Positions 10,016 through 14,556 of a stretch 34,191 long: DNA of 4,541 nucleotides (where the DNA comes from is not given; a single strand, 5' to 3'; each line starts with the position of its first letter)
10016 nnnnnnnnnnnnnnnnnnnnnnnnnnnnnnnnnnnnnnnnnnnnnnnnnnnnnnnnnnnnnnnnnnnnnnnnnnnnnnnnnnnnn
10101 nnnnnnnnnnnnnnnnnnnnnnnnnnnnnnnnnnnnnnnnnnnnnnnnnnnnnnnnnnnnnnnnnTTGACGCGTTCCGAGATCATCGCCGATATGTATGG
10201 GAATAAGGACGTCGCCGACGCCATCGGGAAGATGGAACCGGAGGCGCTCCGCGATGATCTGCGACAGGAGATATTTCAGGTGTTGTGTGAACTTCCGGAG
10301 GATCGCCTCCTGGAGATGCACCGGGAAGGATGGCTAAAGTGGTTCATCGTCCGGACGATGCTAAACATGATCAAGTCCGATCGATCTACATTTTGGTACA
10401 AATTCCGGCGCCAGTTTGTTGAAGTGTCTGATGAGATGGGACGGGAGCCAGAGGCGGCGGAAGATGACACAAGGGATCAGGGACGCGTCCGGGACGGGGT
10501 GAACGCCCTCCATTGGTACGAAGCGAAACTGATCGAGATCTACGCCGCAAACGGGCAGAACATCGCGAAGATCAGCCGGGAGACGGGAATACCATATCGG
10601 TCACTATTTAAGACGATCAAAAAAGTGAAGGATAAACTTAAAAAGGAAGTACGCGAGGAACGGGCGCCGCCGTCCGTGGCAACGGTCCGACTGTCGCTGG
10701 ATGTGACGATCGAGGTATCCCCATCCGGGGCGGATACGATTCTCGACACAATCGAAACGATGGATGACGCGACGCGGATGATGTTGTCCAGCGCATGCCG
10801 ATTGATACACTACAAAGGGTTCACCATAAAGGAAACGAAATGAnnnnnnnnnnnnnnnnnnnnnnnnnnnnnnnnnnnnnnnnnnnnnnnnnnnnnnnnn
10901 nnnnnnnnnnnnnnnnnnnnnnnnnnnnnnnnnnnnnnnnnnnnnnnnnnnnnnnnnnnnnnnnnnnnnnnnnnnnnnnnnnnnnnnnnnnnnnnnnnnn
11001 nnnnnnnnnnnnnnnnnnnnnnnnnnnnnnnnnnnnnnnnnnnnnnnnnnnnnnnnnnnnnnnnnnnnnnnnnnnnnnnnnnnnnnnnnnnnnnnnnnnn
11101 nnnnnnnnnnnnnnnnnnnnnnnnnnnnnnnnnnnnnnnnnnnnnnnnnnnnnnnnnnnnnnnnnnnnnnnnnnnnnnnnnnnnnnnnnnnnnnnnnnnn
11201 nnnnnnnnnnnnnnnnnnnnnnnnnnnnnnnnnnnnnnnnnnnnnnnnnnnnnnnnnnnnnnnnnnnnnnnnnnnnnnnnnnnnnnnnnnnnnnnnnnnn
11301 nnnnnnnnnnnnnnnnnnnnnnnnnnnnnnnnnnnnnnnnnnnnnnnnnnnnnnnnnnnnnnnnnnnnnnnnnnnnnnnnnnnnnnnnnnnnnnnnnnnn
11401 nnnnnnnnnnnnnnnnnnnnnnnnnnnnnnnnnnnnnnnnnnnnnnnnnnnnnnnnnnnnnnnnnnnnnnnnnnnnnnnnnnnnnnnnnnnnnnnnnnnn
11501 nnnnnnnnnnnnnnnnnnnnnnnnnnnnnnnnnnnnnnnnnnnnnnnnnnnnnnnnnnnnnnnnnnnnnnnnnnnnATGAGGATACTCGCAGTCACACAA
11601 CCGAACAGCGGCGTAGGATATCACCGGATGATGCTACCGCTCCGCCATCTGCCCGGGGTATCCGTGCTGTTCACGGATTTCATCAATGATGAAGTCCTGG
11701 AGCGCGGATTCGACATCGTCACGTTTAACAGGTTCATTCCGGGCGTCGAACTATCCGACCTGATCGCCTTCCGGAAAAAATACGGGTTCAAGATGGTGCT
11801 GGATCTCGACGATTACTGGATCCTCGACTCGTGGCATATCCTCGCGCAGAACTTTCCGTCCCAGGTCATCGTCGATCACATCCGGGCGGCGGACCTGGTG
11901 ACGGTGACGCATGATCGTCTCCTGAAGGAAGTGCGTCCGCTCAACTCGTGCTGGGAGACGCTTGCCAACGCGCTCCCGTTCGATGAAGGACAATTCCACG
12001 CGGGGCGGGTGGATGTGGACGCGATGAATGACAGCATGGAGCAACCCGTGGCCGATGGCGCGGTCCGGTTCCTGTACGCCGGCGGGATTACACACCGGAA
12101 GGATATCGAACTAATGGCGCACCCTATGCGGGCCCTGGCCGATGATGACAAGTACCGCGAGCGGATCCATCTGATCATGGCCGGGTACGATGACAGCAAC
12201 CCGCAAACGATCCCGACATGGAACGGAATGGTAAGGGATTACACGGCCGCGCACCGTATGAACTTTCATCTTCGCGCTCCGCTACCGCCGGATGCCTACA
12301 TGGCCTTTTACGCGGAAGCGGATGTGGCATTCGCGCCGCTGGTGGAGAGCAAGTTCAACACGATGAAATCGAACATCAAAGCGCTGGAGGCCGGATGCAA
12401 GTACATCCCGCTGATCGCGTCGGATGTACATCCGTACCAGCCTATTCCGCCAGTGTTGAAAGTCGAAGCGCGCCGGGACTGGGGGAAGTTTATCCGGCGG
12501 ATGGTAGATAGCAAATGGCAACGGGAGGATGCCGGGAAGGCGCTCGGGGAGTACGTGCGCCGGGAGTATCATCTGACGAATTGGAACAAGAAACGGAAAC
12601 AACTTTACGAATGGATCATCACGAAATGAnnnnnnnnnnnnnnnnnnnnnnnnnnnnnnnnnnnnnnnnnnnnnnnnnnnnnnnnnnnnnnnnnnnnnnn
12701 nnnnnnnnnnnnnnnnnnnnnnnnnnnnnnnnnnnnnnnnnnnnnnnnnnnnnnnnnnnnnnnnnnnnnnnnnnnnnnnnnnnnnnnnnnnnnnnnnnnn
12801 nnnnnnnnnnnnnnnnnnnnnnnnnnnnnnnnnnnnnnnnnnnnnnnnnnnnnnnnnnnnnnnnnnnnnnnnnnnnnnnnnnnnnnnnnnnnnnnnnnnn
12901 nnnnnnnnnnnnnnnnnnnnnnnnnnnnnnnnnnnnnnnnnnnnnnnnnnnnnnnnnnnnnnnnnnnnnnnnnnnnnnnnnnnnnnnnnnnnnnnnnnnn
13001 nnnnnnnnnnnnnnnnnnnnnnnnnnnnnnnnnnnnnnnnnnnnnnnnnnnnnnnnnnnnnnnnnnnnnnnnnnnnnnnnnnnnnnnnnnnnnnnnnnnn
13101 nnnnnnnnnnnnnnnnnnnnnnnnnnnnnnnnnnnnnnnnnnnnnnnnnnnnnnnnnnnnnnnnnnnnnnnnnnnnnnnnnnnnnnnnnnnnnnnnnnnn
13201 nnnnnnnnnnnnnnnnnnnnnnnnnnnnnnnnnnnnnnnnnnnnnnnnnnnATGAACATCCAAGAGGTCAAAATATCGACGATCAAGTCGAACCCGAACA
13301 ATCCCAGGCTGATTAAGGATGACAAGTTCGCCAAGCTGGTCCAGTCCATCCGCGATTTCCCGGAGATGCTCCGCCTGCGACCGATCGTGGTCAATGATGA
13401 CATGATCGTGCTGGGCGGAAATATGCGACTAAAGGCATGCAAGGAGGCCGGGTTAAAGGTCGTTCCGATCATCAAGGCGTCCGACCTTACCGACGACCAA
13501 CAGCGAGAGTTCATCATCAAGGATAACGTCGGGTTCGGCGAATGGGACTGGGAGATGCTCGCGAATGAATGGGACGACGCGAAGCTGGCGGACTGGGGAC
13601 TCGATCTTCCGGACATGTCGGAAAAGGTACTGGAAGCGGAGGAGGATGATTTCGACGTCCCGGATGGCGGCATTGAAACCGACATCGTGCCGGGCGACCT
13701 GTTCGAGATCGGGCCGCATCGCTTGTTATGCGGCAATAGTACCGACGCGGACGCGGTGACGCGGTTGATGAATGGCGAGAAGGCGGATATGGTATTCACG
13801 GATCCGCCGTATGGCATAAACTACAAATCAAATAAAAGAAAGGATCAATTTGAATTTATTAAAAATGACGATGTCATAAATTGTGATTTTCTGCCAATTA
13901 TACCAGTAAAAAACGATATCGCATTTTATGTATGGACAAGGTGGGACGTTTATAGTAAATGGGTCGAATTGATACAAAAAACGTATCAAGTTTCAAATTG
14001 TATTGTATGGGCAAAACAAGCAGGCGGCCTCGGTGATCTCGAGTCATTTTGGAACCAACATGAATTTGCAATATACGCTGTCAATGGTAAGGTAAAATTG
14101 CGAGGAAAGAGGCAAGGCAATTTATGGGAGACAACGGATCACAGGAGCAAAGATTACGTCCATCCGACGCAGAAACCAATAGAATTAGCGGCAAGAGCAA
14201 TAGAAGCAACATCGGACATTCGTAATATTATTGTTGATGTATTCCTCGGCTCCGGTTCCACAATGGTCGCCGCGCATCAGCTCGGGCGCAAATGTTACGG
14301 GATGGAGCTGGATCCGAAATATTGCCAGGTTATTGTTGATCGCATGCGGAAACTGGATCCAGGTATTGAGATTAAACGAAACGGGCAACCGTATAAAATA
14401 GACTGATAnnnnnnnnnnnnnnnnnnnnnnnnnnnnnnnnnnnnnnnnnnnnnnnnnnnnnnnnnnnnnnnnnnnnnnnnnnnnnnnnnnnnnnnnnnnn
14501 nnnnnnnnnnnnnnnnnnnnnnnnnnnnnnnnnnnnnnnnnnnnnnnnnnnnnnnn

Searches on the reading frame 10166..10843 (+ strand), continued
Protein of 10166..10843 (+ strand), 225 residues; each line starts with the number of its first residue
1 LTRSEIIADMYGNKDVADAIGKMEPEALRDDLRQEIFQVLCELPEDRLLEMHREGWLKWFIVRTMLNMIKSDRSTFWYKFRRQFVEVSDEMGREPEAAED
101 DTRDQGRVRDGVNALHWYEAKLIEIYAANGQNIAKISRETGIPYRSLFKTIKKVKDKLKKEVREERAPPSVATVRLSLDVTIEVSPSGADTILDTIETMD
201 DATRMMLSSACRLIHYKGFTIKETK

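Call 78: list_cluster_members(proteins=[P0263, P0228, P0260, P0240, P0210, P0208, P0198, P0267, P0265, P0258])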
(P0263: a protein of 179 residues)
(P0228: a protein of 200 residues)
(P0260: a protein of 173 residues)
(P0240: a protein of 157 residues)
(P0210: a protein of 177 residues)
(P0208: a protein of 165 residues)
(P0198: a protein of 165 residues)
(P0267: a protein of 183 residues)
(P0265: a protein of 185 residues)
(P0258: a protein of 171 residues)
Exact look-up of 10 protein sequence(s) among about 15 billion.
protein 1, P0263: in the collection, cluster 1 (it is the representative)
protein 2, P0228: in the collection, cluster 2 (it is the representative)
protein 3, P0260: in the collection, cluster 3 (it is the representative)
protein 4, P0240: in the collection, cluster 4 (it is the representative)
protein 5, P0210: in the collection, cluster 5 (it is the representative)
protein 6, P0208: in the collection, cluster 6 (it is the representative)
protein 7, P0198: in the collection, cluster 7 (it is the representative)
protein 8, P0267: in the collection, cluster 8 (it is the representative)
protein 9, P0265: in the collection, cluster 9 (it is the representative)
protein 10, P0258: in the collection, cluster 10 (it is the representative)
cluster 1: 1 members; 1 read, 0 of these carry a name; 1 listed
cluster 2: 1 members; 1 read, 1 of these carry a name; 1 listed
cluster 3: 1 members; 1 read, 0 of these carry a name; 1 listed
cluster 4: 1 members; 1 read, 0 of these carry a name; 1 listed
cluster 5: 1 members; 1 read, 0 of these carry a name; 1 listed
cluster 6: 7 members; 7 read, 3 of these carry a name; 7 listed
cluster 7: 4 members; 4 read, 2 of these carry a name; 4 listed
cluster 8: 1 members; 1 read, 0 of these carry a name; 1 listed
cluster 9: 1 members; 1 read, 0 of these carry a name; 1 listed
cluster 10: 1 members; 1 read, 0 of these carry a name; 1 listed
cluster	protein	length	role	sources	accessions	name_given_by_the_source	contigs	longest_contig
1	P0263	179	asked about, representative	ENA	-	-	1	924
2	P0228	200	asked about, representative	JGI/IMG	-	hypothetical protein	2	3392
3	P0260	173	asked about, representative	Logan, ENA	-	-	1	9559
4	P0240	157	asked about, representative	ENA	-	-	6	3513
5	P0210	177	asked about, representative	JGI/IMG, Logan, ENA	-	-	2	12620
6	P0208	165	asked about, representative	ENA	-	-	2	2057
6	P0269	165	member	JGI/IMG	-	hypothetical protein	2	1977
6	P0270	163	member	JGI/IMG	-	hypothetical protein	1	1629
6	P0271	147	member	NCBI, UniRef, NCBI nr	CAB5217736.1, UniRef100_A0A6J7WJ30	hypothetical protein UFOVP208_8 [uncultured Caudovirales phage] | Uncharacterized protein n=1 Tax=uncultured Caudovirales phage TaxID=2100421 ...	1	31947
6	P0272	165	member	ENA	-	-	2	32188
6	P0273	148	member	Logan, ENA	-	-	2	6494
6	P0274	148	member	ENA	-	-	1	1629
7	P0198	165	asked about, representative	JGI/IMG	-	DNA-directed RNA polymerase specialized sigma24 family protein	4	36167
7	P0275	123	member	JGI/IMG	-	uncharacterized protein (DUF111 family)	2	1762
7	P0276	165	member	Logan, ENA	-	-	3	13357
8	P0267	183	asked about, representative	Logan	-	-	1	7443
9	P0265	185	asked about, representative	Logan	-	-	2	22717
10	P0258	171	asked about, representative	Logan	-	-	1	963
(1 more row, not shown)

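Call 79: find_encoding_contigs(protein=P0198, flank=10000, max_places=2)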
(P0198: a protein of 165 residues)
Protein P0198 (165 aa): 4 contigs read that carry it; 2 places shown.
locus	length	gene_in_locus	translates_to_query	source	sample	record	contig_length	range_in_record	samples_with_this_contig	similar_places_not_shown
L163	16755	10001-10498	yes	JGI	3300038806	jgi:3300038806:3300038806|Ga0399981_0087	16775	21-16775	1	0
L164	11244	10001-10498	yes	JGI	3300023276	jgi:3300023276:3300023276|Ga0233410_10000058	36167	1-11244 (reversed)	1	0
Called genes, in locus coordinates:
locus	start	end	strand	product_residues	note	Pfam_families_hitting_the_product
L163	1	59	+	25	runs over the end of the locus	?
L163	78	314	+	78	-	-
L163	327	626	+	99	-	-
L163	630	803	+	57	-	-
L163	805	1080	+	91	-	-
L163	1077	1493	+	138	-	PF05257:CHAP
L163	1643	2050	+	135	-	-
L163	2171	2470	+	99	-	-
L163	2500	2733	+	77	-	-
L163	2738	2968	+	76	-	-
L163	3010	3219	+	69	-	-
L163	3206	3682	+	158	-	PF04002:RadC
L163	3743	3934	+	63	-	-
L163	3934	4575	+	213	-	-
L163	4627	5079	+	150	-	PF05565:Sipho_Gp157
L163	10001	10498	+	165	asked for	-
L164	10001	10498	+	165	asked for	-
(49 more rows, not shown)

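Call 80: find_encoding_contigs(protein=P0272, flank=10000, max_places=2)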
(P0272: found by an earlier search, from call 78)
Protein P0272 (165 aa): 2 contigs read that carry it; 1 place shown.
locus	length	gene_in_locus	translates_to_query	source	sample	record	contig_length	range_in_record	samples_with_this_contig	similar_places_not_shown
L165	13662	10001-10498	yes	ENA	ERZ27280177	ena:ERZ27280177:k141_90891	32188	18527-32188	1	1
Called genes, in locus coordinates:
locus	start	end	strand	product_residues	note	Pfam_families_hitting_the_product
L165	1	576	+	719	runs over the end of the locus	-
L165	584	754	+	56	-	-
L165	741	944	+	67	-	-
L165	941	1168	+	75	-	-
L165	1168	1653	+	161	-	-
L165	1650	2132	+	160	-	PF00959:Phage_lysozyme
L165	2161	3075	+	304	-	PF00149:Metallophos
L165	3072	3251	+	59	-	-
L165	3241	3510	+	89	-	-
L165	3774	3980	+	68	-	-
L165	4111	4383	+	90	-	-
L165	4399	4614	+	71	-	-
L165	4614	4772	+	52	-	-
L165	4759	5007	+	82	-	-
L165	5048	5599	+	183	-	PF04404:ERF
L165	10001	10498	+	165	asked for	-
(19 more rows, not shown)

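Call 81: find_encoding_contigs(protein=P0265, flank=10000, max_places=2)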
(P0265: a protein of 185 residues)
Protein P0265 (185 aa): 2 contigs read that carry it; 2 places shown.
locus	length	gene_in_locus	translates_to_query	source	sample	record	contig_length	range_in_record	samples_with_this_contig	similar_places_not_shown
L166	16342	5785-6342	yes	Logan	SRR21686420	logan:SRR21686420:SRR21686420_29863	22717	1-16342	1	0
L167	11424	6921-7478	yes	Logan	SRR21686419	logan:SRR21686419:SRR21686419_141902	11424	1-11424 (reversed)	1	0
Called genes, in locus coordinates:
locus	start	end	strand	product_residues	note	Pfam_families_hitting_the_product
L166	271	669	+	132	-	-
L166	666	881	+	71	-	-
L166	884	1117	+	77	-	-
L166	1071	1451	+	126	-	-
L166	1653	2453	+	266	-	PF13641:Glyco_tranf_2_3 (weak)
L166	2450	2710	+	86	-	-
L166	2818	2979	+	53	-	-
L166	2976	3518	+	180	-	-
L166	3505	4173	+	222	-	PF25342:GT_PLOD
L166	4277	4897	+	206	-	-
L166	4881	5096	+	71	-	-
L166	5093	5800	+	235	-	PF13578:Methyltransf_24, PF04989:RMNT_CmcI (weak)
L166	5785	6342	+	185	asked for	-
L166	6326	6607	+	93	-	-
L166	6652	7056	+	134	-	-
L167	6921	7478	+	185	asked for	-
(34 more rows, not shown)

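Call 89: fold_search(model_id=the predicted structure, library=viral)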
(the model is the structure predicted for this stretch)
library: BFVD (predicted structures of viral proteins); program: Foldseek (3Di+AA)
matches with E <= 10: 260; with E <= 0.001: 13
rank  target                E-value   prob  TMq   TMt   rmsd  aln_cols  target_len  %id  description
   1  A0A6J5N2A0            8.5e-17  1.00  0.35  0.34  14.3       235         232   44  Uncharacterized protein [uncultured Caudovirales phage]
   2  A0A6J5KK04            1.7e-10  1.00  0.35  0.48  18.5       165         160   39  Uncharacterized protein [uncultured Caudovirales phage]
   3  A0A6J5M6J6            1.1e-08  1.00  0.31  0.32  16.3       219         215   29  Uncharacterized protein [uncultured Caudovirales phage]
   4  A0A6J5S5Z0            1.4e-06  1.00  0.34  0.44  14.0       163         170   23  Uncharacterized protein [uncultured Caudovirales phage]
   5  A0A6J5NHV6            5.9e-06  1.00  0.29  0.38  14.2       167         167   27  Uncharacterized protein [uncultured Caudovirales phage]
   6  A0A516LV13            3.2e-05  1.00  0.31  0.39  13.9       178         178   23  (no name in the UniProt tables at hand)
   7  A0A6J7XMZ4            1.1e-04  1.00  0.32  0.42  16.8       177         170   24  Uncharacterized protein [uncultured Caudovirales phage]
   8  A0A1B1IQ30            1.3e-04  1.00  0.36  0.39  12.3       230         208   15  (no name in the UniProt tables at hand)
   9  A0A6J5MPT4            2.4e-04  1.00  0.27  0.45  13.4       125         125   27  Uncharacterized protein [uncultured Caudovirales phage]
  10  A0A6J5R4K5            3.4e-04  1.00  0.30  0.36  16.9       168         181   22  RpoE DNA-directed RNA polymerase specialized sigma subunit, sigma24 homolog [uncultured Caudovirales phage]
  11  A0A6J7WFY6            4.9e-04  1.00  0.28  0.37  15.4       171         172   24  RNA polymerase sigma-70 region 2 [uncultured Caudovirales phage]
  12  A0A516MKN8            4.9e-04  1.00  0.28  0.36  13.8       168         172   22  (no name in the UniProt tables at hand)
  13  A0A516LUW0            5.2e-04  1.00  0.30  0.38  17.4       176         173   20  (no name in the UniProt tables at hand)
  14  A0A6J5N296            1.1e-03  1.00  0.29  0.41  17.6       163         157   21  RpoE DNA-directed RNA polymerase specialized sigma subunit, sigma24 homolog [uncultured Caudovirales phage]
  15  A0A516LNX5            1.8e-03  1.00  0.25  0.31  14.6       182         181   20  (no name in the UniProt tables at hand)
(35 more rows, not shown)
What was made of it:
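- Closest known: phiEco32-type coliphages: phage ECF-like sigma. Same: Structural neighbours of the window protein in BFVD include the ECF sigma of Cronobacter phage GAP52 (call 89).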

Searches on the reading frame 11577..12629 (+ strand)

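Call 11: search_protein_families(library=pfam, proteins=[window:11577-12629:+], max_evalue=0.01)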
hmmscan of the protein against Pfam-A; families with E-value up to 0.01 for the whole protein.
window:11577-12629:+ (350 aa): 1 family
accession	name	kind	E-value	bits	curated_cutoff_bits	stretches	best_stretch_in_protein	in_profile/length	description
PF13692.12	Glyco_trans_1_4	-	1.7e-05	25.6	27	1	164-284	3-108/142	Glycosyl transferases group 1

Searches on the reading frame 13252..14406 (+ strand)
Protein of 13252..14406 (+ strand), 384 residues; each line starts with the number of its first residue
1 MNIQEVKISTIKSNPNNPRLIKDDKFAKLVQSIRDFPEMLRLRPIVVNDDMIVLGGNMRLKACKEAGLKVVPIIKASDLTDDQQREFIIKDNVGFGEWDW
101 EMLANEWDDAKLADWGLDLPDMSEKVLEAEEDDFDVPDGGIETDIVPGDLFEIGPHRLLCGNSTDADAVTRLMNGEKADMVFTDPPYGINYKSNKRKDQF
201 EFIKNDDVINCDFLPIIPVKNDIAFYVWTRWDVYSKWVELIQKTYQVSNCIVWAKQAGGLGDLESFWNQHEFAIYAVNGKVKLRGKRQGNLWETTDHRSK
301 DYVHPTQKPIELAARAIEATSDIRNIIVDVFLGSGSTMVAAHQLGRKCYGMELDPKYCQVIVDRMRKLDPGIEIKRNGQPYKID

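Call 11: search_protein_families(library=pfam, proteins=[window:13252-14406:+], max_evalue=0.01)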
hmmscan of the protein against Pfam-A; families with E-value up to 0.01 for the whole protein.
window:13252-14406:+ (384 aa): 5 families
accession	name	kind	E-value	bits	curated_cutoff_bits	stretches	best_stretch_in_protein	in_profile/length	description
PF01555.25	N6_N4_Mtase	-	6.3e-25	88.9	26.7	1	179-362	2-220/221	DNA methylase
PF02195.25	ParB_N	-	5.6e-08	33.2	26.3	1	2-93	2-94/95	ParB N-terminal domain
PF03602.21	Cons_hypoth95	-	0.00059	20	24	0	164-192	99-128/182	Conserved hypothetical protein 95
PF02086.21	MethyltransfD12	-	0.0021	18.3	22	0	171-201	169-200/253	D12 class N6 adenine-specific DNA methyltransferase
PF09445.16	Methyltransf_15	-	0.0049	16.9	22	0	325-361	2-38/165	RNA cap guanine-N2 methyltransferase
